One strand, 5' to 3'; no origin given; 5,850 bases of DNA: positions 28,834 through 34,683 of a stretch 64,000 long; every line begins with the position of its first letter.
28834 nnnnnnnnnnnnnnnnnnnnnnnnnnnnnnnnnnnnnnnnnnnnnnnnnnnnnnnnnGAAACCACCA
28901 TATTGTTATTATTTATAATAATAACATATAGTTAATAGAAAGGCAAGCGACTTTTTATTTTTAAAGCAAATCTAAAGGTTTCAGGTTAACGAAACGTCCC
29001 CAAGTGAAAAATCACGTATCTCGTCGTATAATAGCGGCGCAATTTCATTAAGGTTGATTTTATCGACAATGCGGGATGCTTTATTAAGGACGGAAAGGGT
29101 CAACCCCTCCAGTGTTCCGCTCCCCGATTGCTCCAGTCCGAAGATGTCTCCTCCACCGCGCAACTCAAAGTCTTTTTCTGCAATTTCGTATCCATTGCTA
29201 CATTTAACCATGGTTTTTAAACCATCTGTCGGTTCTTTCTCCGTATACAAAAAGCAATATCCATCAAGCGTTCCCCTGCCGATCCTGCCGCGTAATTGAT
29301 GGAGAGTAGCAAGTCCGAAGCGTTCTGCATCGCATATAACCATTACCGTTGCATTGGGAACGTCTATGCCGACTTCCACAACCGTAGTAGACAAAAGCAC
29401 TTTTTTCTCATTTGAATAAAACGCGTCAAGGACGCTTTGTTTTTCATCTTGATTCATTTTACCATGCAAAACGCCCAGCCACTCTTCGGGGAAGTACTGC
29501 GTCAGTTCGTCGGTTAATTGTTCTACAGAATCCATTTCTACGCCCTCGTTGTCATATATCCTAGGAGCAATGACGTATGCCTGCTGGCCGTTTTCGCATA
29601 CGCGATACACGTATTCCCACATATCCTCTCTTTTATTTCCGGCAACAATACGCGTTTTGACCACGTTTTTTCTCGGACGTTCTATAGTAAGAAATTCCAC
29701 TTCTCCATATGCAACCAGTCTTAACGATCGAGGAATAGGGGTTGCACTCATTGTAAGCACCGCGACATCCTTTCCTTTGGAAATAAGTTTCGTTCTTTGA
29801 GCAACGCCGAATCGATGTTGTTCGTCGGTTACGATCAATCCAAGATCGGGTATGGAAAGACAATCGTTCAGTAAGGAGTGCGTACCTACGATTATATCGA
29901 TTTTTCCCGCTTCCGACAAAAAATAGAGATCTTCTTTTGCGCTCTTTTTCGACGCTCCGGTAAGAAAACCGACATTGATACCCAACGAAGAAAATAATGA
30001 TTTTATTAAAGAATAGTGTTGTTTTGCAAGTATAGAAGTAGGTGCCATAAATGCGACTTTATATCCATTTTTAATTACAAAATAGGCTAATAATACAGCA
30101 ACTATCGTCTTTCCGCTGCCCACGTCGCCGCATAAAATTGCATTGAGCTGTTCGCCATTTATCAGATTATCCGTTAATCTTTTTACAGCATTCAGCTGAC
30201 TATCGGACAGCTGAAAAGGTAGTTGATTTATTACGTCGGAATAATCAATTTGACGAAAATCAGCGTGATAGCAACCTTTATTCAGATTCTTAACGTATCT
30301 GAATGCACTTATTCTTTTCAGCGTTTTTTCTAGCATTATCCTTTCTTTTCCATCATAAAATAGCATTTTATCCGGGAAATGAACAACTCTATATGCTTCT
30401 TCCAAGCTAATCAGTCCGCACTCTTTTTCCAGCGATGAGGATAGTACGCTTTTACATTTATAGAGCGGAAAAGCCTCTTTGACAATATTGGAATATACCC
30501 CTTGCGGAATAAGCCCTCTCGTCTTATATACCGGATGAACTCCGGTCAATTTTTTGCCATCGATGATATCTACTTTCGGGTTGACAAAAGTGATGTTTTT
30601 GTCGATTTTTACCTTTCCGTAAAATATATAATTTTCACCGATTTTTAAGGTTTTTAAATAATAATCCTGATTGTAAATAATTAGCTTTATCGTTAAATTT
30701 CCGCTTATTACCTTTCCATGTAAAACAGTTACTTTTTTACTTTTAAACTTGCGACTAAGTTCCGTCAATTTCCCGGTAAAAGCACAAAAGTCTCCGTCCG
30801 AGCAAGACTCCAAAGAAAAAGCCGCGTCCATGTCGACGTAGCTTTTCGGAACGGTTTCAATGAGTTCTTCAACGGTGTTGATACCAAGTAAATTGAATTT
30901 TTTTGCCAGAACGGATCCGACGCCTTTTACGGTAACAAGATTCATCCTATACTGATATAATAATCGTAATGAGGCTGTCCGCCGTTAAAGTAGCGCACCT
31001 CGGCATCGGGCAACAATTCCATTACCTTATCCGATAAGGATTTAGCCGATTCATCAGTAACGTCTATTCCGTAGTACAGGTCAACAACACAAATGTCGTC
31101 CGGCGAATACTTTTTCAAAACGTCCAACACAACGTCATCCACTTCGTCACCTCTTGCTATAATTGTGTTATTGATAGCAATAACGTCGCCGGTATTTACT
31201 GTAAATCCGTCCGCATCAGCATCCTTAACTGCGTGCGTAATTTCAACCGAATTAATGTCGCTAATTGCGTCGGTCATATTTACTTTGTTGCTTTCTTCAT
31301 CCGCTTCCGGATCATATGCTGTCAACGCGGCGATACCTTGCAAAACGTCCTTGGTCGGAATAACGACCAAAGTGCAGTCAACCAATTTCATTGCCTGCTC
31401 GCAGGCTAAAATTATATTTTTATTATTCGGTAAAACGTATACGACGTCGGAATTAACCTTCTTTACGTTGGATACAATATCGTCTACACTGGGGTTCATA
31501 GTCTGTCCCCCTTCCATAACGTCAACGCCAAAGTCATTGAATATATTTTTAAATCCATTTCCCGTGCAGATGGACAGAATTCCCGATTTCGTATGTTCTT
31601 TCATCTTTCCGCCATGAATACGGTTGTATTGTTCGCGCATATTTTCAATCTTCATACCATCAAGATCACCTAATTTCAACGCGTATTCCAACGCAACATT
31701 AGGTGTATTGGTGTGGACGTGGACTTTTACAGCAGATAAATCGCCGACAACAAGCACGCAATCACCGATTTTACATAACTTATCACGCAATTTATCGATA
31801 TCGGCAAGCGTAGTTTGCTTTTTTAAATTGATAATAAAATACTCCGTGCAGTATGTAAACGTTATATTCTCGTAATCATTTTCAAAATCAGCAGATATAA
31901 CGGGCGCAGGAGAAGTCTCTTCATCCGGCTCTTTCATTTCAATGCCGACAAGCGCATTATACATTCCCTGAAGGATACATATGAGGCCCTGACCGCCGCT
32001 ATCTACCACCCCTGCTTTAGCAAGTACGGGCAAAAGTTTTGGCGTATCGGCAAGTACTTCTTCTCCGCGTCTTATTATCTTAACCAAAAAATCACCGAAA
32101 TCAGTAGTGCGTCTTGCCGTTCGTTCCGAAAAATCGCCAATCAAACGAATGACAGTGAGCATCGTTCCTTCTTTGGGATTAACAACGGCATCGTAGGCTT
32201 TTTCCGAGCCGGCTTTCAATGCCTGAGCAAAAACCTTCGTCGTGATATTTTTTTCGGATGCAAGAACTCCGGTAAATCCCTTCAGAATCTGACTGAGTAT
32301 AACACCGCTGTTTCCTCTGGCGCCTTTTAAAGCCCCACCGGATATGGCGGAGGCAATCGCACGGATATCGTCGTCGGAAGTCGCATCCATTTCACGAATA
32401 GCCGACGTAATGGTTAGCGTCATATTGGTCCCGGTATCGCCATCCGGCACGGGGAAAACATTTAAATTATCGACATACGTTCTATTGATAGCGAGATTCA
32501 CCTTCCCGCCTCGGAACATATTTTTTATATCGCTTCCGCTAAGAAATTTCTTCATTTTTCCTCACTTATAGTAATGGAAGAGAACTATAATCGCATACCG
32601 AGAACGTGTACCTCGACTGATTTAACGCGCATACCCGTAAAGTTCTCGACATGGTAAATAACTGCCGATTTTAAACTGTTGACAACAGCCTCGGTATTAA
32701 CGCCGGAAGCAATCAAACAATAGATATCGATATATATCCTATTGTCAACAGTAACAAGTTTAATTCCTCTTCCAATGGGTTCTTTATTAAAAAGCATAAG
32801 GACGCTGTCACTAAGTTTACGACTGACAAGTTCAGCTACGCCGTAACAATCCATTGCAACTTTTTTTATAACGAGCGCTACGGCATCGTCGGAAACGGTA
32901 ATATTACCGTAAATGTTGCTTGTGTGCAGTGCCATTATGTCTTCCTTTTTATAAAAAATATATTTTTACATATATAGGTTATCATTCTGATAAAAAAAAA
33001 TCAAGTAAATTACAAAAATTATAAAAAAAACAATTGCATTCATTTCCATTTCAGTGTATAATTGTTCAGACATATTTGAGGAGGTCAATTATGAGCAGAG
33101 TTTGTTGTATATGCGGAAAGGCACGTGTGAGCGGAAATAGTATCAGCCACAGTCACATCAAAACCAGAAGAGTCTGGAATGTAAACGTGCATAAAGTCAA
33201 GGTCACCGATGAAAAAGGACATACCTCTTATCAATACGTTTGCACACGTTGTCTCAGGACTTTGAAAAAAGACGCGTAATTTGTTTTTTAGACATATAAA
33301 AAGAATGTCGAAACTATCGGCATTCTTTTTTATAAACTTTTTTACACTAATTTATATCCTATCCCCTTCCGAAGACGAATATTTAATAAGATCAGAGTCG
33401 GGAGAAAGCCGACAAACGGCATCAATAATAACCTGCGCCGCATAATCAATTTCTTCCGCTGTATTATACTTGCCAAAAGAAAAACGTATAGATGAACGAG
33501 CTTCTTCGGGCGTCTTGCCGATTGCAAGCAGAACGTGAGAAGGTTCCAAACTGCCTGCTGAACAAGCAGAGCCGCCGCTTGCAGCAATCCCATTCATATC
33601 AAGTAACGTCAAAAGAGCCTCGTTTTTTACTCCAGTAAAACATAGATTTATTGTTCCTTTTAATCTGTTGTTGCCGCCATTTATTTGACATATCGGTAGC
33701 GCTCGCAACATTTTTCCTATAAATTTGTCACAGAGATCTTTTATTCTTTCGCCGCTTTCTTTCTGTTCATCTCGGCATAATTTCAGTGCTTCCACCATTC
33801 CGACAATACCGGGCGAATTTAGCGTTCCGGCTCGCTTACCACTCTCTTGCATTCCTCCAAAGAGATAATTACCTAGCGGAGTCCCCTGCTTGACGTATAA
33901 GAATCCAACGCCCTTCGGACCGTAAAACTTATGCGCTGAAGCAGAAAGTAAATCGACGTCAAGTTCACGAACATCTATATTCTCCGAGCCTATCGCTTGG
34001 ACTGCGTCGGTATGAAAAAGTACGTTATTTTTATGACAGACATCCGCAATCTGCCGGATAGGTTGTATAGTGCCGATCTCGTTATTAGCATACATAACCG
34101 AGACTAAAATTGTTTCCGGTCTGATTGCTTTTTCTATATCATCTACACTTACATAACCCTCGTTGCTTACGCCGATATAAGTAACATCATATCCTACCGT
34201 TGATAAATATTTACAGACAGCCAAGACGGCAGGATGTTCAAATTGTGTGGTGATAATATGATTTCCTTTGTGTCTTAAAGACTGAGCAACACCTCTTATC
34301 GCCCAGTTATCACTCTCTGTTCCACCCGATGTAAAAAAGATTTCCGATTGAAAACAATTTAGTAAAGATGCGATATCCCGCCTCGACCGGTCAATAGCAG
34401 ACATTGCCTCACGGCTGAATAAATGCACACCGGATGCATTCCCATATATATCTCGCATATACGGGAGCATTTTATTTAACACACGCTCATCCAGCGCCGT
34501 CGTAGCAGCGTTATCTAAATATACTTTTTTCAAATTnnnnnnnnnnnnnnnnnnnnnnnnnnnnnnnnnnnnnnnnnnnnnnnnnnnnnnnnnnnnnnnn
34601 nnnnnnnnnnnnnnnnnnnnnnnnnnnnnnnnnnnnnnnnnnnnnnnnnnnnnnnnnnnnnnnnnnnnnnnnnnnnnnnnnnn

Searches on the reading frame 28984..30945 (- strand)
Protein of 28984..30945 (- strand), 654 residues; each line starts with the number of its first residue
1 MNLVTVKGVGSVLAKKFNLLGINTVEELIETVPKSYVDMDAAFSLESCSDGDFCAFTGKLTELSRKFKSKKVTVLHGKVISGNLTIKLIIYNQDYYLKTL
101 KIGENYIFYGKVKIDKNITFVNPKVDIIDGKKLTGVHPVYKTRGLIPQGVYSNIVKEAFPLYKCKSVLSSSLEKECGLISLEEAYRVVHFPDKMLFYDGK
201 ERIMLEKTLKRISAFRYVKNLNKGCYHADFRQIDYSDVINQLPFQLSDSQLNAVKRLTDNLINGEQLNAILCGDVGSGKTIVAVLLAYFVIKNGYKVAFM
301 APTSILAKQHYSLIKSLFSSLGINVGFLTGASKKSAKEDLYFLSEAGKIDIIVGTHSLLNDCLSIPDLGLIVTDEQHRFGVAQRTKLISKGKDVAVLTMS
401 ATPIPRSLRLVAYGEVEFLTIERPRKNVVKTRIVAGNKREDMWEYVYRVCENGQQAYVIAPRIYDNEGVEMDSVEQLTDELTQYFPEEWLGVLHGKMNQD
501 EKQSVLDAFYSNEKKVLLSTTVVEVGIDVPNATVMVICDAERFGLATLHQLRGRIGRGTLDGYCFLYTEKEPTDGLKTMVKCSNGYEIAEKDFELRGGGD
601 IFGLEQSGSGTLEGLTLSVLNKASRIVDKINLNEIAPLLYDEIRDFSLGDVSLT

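Call 7: search_protein_families(library=pfam, proteins=[window:28984-30945:-], max_evalue=0.01)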
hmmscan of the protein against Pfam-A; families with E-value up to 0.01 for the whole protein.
window:28984-30945:- (654 aa): 12 families
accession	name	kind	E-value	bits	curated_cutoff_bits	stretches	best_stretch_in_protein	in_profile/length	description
PF00270.35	DEAD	-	5.9e-24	85.1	26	1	258-408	12-164/167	DEAD/DEAH box helicase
PF00271.37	Helicase_C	-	1e-20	74.5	23.5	1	451-557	13-108/110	Helicase conserved C-terminal domain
PF04851.21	ResIII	-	9e-16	58.7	22.5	1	245-403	3-162/164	Type III restriction enzyme, res subunit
PF17191.10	RecG_wedge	-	1.1e-15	58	23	1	6-159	5-159/162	RecG wedge domain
PF07517.20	SecA_DEAD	-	2.3e-05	24.2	24.6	1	276-341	100-165/290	SecA DEAD-like domain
PF01695.23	IstB_IS21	-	8.1e-05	22.7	24.1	1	235-306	60-132/238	IstB-like ATP binding protein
PF00176.29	SNF2-rel_dom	-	0.00013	21.6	24.9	1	263-409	14-169/290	SNF2-related domain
PF13604.12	AAA_30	-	0.00022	21.4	27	1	245-311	1-63/191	AAA domain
PF19833.4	RecG_dom3_C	-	0.00083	19.8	26.8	1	584-608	3-27/87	ATP-dependent DNA helicase RecG, domain 3, C-terminal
PF22590.2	Cas3-like_C_2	-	0.00099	19.8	27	1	474-557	15-103/106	CRISPR-associated nuclease/helicase Cas3, C-terminal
PF20720.3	nSTAND3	-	0.0065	16.6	27.2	0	269-300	20-51/155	Novel STAND NTPase 3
PF25199.1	nSTAND_NTPase5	-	0.0081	16.4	34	0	229-317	5-93/145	Novel STAND NTPase 5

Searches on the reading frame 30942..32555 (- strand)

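Call 26: search_protein_families(library=pfam, proteins=[window:30942-32555:-], max_evalue=0.00001)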
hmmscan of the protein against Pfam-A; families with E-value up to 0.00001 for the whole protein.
window:30942-32555:- (537 aa): 3 families
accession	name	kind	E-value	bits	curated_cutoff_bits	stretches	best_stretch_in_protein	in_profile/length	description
PF13684.11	FakA-like_C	-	2.5e-62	210.5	23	1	325-536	1-215/216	Fatty acid kinase subunit A-like, C-terminal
PF02734.22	Dak2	-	5.5e-39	134.3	27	1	35-199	1-173/174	DAK2 domain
PF21645.3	FakA-like_M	-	1e-26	93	24.9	1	233-312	2-79/80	Fatty acid kinase subunit A-like, middle domain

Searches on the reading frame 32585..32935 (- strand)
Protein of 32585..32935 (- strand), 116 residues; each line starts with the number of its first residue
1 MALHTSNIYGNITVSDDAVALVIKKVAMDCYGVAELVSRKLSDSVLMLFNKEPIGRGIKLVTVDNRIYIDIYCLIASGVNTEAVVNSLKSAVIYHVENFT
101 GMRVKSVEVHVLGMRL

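Call 26: search_protein_families(library=pfam, proteins=[window:32585-32935:-], max_evalue=0.00001)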
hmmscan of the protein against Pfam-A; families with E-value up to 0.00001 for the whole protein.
window:32585-32935:- (116 aa): 1 family
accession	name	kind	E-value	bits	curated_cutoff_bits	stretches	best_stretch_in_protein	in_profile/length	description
PF03780.18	Asp23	-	5.1e-20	72.3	28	1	9-114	2-107/108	Asp23 family, cell envelope-related function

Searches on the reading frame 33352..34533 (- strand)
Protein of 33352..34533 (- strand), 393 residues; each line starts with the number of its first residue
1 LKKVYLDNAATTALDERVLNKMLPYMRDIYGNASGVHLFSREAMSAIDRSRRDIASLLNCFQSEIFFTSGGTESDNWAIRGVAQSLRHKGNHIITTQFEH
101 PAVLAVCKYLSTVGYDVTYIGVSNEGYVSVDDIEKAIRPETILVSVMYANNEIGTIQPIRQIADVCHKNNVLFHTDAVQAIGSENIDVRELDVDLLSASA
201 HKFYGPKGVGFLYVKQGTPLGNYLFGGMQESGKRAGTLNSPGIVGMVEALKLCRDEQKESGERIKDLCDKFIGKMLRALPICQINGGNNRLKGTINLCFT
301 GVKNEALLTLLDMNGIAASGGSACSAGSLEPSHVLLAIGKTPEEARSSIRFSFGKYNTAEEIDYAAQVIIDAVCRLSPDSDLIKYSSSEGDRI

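Call 26: search_protein_families(library=pfam, proteins=[window:33352-34533:-], max_evalue=0.00001)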
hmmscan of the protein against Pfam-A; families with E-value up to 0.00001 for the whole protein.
window:33352-34533:- (393 aa): 3 families
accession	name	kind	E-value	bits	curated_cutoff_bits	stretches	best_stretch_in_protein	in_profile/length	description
PF00266.25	Aminotran_5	-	1.7e-88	297.6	21.5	1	4-364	1-370/371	Aminotransferase class-V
PF01041.23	DegT_DnrJ_EryC1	-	3.9e-08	33.3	19.8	1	89-185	63-154/360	DegT/DnrJ/EryC1/StrS aminotransferase family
PF01212.27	Beta_elim_lyase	-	2.2e-06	27.6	27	1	65-190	50-185/288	Beta-eliminating lyase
